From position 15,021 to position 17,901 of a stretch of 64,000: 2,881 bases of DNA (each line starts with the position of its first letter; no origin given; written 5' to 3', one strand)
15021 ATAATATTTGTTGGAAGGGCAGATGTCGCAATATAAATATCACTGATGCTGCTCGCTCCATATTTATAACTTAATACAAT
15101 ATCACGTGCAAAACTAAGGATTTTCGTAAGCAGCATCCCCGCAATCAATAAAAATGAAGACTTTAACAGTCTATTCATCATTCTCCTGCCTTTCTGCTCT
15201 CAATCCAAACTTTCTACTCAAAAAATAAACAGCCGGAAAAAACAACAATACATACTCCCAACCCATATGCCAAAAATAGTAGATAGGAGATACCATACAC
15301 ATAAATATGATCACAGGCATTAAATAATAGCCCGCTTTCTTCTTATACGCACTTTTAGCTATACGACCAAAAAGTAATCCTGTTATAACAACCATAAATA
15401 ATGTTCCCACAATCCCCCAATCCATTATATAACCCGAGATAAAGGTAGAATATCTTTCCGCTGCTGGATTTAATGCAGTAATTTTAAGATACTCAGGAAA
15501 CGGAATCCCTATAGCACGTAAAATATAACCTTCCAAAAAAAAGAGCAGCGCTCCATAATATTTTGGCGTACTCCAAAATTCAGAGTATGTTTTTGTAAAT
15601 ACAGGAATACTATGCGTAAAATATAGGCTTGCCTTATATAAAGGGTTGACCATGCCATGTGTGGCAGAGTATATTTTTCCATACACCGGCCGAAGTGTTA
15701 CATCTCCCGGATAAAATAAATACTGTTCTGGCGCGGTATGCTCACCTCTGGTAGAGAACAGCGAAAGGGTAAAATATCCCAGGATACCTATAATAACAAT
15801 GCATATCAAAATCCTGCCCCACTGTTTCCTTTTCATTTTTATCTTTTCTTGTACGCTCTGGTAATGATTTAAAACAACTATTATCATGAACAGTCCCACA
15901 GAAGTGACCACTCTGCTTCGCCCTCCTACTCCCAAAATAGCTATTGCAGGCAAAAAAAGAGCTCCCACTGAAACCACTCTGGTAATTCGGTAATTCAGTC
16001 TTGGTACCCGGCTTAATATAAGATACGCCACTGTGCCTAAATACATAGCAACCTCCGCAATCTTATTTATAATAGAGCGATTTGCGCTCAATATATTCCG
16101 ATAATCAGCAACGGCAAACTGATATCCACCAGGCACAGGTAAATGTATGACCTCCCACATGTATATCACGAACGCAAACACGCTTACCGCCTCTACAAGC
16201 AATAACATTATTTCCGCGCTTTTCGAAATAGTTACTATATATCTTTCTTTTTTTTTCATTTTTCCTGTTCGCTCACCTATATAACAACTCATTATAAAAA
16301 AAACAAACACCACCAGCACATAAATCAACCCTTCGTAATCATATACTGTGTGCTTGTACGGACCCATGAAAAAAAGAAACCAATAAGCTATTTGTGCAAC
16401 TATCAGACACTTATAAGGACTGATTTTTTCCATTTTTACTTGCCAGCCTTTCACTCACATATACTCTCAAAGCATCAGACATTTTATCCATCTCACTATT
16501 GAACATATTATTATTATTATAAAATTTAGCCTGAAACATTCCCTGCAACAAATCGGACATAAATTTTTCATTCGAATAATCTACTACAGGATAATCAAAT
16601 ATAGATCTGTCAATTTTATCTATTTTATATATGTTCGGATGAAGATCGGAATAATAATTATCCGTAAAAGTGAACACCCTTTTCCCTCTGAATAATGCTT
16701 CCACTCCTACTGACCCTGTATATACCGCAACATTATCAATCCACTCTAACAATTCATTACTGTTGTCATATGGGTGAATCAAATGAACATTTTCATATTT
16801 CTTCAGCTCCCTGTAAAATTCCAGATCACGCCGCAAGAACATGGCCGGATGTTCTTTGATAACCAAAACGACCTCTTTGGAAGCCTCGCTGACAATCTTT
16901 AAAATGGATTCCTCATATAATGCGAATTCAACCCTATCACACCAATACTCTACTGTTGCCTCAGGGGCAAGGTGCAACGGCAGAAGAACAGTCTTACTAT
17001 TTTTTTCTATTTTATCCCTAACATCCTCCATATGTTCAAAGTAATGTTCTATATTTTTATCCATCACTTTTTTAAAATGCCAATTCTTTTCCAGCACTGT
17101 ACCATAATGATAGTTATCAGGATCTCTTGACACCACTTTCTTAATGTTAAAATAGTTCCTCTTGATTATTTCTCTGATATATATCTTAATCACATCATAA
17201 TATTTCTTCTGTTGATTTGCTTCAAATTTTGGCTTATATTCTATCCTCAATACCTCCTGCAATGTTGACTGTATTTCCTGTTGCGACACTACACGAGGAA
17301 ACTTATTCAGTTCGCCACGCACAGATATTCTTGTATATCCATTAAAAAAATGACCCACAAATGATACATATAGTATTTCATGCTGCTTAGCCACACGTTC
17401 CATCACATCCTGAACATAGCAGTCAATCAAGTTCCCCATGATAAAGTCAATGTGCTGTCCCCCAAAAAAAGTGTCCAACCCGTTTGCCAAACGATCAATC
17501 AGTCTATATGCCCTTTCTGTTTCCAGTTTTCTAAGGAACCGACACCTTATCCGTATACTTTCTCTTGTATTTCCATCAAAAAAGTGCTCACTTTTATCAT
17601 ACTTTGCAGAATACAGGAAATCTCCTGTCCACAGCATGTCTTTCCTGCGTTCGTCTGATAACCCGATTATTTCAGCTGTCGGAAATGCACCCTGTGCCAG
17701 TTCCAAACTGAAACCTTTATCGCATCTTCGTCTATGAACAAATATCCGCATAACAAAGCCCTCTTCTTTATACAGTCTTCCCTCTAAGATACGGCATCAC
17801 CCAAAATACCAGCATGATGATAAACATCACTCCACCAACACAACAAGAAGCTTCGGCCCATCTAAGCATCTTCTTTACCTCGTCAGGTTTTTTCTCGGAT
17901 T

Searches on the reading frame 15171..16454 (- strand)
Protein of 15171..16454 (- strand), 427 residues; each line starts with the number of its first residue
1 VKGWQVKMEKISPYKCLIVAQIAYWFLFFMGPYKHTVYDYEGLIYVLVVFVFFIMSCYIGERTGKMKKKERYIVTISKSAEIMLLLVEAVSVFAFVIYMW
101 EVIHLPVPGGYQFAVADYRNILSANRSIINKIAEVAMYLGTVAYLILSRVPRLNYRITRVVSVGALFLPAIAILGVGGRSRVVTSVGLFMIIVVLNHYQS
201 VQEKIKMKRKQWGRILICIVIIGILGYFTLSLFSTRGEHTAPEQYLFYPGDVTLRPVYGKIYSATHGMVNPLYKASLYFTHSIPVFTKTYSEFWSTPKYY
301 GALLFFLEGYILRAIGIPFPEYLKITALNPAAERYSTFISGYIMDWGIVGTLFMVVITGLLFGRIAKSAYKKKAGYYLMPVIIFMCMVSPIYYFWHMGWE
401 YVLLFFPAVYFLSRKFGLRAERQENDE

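Call 8: search_protein_families(library=pfam, proteins=[window:15171-16454:-], max_evalue=0.001)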
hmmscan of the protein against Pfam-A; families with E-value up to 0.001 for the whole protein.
window:15171-16454:- (427 aa): 2 families
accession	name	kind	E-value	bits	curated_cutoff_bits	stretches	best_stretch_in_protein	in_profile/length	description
PF14296.11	O-ag_pol_Wzy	-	1.7e-07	30.7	26.6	1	40-224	89-267/468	O-antigen polysaccharide polymerase Wzy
PF16481.10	DUF5058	-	0.00012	22.2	28.2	0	185-235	125-175/222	Domain of unknown function (DUF5058)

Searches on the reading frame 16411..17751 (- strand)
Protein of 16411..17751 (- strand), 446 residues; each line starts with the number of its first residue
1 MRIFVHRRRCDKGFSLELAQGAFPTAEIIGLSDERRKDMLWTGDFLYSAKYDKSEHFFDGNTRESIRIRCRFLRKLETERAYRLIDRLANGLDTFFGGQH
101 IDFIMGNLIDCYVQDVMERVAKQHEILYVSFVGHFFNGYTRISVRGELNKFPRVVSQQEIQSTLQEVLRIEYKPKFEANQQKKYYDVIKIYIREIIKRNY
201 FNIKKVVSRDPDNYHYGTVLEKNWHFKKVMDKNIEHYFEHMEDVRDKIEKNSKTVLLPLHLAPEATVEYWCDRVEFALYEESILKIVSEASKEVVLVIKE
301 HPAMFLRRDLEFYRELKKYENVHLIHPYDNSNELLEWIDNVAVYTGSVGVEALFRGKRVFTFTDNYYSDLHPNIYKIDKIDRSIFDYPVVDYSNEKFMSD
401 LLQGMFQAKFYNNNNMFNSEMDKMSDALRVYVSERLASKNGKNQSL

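Call 8: search_protein_families(library=pfam, proteins=[window:16411-17751:-], max_evalue=0.001)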
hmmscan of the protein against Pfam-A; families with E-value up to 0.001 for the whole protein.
window:16411-17751:- (446 aa): 1 family
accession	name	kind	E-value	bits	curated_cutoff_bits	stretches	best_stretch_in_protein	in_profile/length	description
PF05159.20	Capsule_synth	-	1.1e-10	42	20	1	189-368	79-267/310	Capsule polysaccharide biosynthesis protein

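Call 39: search_protein_families(library=ncbifam, proteins=[window:16411-17751:-], max_evalue=0.00001)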
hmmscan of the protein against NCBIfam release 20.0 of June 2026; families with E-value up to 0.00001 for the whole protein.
window:16411-17751:- (446 aa): 1 family
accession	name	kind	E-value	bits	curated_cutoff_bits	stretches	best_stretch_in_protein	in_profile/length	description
NF046086.1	BFO_1060_trans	domain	8.6e-07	28.4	200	1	224-364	170-291/365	BFO_1060 family glycosyltransferase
